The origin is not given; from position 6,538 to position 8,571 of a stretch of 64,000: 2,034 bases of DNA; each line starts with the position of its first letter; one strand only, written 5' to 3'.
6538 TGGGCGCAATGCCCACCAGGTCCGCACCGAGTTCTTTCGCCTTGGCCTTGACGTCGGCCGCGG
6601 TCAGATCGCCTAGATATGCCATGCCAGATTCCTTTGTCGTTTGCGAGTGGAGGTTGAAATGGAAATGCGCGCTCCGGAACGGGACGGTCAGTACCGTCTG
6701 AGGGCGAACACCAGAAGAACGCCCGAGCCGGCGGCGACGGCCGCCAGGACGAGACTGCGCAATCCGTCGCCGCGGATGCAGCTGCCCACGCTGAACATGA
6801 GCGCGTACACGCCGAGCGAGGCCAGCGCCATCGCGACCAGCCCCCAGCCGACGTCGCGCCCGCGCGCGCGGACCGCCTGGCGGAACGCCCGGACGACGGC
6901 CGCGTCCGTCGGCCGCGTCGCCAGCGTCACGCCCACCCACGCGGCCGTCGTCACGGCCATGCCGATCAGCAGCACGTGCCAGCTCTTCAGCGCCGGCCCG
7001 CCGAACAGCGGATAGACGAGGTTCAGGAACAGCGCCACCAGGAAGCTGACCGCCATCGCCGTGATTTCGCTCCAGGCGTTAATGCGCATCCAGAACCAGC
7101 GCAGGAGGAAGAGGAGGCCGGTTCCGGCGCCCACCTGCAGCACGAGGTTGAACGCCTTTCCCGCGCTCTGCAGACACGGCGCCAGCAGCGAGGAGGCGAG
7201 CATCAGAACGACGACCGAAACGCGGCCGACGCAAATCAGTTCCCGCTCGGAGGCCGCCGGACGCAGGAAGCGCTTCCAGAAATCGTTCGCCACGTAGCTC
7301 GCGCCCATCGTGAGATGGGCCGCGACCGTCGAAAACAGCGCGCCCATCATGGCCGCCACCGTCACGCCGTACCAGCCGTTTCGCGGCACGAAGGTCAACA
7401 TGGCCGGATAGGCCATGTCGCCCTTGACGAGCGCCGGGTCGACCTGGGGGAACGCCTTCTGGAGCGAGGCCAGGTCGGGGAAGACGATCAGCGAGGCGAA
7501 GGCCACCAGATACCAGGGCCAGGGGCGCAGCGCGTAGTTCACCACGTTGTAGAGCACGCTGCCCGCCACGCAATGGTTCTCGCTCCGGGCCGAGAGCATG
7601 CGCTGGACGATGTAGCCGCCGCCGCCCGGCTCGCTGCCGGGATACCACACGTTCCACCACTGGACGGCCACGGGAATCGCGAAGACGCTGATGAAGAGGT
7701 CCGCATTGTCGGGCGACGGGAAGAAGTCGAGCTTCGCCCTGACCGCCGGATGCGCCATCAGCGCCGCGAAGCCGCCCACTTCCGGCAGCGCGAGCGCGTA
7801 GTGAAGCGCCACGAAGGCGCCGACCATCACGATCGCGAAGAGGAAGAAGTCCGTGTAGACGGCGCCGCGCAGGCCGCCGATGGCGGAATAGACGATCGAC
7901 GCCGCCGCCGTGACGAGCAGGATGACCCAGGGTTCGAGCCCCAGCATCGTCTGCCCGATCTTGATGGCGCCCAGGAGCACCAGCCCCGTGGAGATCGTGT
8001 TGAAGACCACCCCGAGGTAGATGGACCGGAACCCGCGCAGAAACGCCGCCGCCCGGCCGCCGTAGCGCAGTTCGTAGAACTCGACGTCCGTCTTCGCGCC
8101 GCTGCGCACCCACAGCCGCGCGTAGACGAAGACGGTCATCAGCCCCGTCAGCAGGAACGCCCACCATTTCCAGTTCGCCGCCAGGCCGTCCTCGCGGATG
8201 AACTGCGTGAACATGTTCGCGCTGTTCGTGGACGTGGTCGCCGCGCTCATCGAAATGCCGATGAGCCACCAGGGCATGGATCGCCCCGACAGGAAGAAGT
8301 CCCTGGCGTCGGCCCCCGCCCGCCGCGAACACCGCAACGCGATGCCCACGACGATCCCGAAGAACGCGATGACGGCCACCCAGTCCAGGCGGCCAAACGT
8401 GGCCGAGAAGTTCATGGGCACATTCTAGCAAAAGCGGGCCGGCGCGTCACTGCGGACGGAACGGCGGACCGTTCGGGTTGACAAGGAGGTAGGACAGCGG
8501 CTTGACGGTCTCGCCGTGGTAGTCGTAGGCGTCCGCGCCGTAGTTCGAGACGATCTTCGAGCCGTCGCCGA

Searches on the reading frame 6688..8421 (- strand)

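Call 32: search_protein_families(library=pfam, proteins=[window:6688-8421:-], max_evalue=0.0001)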
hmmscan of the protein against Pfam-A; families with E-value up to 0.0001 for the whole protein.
window:6688-8421:- (577 aa): 1 family
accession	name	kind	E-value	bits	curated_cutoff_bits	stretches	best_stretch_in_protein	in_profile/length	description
PF00474.23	SSF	-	5.2e-32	111.6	22.8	1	42-450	1-397/406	Sodium:solute symporter family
